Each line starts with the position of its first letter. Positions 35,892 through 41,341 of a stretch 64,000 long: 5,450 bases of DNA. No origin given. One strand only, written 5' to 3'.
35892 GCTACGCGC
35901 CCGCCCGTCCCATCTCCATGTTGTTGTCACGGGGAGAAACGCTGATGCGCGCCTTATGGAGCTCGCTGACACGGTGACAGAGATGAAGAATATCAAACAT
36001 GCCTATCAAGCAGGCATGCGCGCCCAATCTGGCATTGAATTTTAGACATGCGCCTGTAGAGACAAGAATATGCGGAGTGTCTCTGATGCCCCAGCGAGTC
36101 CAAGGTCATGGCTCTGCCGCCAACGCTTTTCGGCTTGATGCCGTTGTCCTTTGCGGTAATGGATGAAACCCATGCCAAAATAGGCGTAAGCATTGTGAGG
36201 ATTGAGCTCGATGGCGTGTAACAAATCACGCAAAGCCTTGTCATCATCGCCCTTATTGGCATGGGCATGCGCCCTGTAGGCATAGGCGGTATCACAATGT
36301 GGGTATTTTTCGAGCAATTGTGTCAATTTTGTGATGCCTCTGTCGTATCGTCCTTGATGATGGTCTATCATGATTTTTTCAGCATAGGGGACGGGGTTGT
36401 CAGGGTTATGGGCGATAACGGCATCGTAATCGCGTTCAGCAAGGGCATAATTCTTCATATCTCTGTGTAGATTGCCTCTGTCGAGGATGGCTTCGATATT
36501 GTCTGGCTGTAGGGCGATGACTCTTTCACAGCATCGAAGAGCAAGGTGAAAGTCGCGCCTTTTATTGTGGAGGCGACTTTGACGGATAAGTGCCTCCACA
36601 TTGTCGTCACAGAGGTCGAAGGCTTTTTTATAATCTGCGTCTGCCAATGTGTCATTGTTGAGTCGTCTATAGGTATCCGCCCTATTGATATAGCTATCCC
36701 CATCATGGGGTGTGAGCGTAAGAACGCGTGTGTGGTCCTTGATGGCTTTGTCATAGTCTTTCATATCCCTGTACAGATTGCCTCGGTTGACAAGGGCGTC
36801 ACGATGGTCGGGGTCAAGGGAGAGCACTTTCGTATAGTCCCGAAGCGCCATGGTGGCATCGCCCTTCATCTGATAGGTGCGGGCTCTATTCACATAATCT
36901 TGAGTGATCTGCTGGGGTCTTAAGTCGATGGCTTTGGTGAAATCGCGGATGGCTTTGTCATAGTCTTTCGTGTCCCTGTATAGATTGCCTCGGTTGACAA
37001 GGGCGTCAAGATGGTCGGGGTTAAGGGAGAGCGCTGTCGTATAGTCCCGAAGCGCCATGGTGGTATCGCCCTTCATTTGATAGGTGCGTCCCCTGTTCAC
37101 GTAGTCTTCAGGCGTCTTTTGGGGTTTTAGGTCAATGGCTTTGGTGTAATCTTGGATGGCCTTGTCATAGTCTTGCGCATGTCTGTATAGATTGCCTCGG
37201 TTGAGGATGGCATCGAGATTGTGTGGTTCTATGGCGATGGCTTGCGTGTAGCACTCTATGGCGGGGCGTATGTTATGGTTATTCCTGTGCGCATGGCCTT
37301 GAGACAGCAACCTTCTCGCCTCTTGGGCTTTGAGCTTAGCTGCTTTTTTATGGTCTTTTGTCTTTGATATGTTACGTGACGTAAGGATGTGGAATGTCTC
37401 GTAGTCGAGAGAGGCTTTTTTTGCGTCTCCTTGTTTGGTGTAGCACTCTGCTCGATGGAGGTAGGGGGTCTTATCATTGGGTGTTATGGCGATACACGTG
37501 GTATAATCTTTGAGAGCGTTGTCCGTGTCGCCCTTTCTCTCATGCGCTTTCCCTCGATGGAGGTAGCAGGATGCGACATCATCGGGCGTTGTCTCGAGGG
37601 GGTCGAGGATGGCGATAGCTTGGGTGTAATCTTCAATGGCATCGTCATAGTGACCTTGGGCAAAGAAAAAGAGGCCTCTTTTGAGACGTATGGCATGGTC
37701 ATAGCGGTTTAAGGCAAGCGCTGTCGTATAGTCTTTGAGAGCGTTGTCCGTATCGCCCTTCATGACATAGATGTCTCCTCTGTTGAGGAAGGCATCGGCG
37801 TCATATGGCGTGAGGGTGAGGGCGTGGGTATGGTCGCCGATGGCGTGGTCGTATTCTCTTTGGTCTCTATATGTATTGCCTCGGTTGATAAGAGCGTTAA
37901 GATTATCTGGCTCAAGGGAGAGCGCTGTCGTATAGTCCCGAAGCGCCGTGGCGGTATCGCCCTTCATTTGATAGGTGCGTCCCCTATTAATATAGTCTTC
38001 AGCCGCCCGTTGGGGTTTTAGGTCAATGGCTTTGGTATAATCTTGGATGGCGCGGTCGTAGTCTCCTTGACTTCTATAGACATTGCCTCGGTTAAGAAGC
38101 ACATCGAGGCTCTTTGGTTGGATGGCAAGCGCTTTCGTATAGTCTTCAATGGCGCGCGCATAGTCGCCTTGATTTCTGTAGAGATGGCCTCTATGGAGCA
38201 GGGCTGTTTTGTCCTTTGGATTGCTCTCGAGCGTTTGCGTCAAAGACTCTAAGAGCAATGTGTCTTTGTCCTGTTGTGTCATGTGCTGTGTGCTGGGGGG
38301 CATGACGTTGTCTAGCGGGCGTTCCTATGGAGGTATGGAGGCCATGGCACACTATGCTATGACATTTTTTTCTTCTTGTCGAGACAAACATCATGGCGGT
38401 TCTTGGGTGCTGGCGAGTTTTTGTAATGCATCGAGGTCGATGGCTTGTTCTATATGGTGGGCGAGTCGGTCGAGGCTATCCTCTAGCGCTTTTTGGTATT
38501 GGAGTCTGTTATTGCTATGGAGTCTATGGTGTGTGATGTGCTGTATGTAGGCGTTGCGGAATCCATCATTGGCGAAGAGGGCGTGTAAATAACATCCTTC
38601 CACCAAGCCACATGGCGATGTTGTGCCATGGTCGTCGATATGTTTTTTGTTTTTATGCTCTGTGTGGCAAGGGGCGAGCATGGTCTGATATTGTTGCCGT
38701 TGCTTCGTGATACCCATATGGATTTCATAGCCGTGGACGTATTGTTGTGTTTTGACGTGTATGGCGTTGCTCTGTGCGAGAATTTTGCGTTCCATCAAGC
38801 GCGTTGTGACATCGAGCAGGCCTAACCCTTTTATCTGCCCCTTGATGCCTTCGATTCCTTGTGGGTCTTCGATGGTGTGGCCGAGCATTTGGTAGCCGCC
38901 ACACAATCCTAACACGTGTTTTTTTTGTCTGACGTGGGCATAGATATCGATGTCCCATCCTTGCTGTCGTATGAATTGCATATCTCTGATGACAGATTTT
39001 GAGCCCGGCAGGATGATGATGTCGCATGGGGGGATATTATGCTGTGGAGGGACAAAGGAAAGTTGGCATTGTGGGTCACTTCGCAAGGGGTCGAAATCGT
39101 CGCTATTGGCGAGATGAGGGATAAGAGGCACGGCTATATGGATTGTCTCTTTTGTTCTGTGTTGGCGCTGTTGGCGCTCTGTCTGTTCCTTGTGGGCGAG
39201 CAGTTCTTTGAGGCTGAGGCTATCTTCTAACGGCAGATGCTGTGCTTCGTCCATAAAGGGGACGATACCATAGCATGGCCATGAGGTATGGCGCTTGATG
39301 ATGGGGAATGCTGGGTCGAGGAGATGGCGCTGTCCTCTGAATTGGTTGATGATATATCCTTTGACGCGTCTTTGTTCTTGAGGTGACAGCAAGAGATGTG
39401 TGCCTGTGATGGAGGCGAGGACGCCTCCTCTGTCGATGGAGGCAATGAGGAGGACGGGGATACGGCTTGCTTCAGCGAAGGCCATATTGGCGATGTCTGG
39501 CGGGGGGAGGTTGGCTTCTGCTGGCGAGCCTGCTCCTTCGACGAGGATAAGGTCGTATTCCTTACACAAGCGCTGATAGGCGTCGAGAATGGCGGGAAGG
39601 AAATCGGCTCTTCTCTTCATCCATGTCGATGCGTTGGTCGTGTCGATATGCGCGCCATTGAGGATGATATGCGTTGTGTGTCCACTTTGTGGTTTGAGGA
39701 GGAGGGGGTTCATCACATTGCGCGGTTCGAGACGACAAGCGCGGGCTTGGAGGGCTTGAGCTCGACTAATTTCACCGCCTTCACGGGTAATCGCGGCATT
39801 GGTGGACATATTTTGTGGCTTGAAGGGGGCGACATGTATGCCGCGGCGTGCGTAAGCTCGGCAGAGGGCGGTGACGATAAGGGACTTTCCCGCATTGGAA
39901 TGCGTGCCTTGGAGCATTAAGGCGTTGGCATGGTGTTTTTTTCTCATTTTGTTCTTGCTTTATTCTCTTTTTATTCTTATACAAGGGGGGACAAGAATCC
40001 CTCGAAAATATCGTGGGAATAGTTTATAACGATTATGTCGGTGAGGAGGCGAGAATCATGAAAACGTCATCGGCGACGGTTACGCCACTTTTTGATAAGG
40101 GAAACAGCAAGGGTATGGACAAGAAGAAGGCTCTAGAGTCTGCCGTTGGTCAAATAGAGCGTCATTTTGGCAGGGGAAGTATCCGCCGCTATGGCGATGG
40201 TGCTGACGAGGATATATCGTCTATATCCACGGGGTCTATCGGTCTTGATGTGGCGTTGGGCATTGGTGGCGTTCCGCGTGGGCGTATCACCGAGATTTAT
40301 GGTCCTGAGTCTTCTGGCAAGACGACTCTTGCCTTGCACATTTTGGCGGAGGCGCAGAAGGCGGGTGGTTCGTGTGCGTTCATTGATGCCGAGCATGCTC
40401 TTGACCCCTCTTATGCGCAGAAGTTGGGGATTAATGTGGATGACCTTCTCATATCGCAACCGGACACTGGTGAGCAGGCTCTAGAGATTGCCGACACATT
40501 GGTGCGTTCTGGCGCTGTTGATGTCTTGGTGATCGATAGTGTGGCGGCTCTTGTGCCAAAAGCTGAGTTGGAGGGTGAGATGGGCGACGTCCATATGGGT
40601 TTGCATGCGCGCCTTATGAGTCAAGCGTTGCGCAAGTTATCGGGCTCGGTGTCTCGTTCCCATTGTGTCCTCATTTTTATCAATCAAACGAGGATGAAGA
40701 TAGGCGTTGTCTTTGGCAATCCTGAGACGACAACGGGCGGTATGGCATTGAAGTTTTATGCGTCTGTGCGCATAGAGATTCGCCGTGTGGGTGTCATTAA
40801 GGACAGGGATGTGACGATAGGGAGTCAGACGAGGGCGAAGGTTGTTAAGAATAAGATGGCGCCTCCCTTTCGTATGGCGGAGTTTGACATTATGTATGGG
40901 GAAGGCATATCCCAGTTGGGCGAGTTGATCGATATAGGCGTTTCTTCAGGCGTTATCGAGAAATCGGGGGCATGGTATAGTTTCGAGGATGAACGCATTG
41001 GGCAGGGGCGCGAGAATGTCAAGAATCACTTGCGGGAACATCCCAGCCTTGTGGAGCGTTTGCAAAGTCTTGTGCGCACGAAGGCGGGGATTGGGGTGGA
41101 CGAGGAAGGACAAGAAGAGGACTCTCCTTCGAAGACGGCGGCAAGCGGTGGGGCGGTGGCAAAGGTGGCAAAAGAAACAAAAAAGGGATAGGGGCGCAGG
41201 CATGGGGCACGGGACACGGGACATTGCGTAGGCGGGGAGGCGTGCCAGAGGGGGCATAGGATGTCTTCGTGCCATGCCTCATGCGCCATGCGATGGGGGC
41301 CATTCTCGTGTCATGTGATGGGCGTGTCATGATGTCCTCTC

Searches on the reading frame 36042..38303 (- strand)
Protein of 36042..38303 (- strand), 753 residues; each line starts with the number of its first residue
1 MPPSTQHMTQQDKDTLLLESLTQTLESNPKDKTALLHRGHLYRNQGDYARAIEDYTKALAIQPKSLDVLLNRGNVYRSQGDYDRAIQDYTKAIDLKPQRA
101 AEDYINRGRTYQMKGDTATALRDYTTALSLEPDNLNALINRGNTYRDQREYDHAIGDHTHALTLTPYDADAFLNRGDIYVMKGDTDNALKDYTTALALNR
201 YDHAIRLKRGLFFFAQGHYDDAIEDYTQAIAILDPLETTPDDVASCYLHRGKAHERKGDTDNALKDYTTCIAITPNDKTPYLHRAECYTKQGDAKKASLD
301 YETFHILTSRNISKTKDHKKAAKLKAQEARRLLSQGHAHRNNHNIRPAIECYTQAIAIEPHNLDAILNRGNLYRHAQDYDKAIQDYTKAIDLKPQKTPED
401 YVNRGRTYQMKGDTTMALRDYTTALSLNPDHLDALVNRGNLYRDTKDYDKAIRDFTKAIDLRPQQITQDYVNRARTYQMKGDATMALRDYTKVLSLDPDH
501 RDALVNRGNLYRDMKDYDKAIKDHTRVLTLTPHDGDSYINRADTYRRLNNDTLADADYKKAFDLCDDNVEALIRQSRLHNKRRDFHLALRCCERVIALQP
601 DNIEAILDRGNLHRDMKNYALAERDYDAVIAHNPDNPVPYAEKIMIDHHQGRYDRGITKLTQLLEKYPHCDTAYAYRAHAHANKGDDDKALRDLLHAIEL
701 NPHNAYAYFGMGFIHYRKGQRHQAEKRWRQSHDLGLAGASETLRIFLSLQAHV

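Call 8: search_protein_families(library=pfam, proteins=[window:36042-38303:-], max_evalue=0.001)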
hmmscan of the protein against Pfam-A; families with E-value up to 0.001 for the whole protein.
window:36042-38303:- (753 aa): 32 families (the best 25 are shown)
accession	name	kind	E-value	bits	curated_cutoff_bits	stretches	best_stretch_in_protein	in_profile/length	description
PF00515.34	TPR_1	-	1.1e-128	414.8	27.8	14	67-98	2-33/34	Tetratricopeptide repeat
PF07719.23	TPR_2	-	2.9e-114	364.3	27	9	68-98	3-33/34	Tetratricopeptide repeat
PF13181.12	TPR_8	-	3e-88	283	25.7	4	67-98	2-33/34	Tetratricopeptide repeat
PF13414.12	TPR_11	-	3.4e-74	244.7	26.8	7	39-76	1-38/42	TPR repeat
PF13431.12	TPR_17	-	4.2e-71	229.8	24.4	3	55-87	2-34/34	Tetratricopeptide repeat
PF13432.12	TPR_16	-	2.1e-66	220.3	32.7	6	38-99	3-64/65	Tetratricopeptide repeat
PF13371.12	TPR_9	-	5.2e-57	190.2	35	5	578-638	4-64/73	Tetratricopeptide repeat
PF13424.12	TPR_12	-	1.7e-56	188.8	30.1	9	34-97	5-76/77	Tetratricopeptide repeat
PF14559.12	TPR_19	-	5e-49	164.9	25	1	45-87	4-46/68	Tetratricopeptide repeat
PF13428.12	TPR_14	-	2.2e-46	151.9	23.5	1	34-73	3-42/44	Tetratricopeptide repeat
PF13174.12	TPR_6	-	1.8e-41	138.4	26.3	0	67-94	1-28/33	Tetratricopeptide repeat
PF13176.12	TPR_7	-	7.9e-34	113.3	27.9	0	70-98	3-31/36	Tetratricopeptide repeat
PF13374.12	TPR_10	-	9.6e-27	92.6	27.5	0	66-95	2-31/42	Tetratricopeptide repeat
PF23914.1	TPR_CcmH_CycH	-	1.6e-26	93.5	42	1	417-535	38-155/158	Cytochrome c-type biogenesis protein H TPR domain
PF25575.1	TPR_BSK1_C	-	5.3e-25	88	42.2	1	375-431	54-110/118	Serine/threonine-protein kinase BSK1-like, TPR repeats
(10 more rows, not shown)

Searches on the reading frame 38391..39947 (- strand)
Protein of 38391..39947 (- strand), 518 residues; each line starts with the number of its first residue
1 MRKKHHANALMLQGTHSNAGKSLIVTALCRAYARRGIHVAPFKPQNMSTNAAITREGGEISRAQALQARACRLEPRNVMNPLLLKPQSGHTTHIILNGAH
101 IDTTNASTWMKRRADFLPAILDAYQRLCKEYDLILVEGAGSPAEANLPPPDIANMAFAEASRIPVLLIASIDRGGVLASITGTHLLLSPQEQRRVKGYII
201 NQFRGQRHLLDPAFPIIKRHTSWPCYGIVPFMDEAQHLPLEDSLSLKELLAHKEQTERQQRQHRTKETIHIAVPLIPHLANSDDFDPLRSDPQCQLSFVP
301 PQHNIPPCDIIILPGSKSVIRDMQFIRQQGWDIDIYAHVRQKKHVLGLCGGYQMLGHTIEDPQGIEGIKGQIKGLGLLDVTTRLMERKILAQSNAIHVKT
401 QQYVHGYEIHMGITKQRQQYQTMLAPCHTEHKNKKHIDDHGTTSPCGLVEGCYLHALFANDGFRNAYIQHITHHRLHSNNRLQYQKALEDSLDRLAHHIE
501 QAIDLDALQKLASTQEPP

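Call 8: search_protein_families(library=pfam, proteins=[window:38391-39947:-], max_evalue=0.001)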
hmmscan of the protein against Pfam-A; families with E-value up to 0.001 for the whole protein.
window:38391-39947:- (518 aa): 3 families
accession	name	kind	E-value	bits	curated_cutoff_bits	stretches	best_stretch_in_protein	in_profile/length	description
PF07685.20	GATase_3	-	7.4e-51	173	27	1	271-462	2-195/196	CobB/CobQ-like glutamine amidotransferase domain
PF01656.29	CbiA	-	2.2e-16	60.4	25.4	1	11-242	2-122/125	CobQ/CobB/MinD/ParA nucleotide binding domain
PF13500.12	AAA_26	-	1.2e-14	55.1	27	1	9-234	2-193/198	AAA domain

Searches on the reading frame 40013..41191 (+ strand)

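Call 9: search_protein_families(library=pfam, proteins=[window:40013-41191:+], max_evalue=0.001)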
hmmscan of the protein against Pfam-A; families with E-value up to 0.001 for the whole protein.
window:40013-41191:+ (392 aa): 6 families
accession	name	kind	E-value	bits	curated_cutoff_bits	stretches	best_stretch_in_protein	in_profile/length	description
PF00154.27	RecA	-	4.6e-137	456.1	27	1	39-300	1-262/262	recA bacterial DNA recombination protein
PF21096.2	RecA_C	-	2.5e-23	82.4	27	1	303-358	1-56/57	RecA C-terminal domain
PF08423.17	Rad51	-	2e-08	34.2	22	1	68-258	5-211/244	Rad51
PF06745.19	ATPase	-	6.4e-08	32.7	26.6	1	72-143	2-75/231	KaiC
PF01637.24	ATPase_2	-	0.00022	21.6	33.2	1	92-148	22-69/225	ATPase domain predominantly from Archaea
PF13479.12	AAA_24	-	0.00028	21.2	27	1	95-182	7-78/195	AAA domain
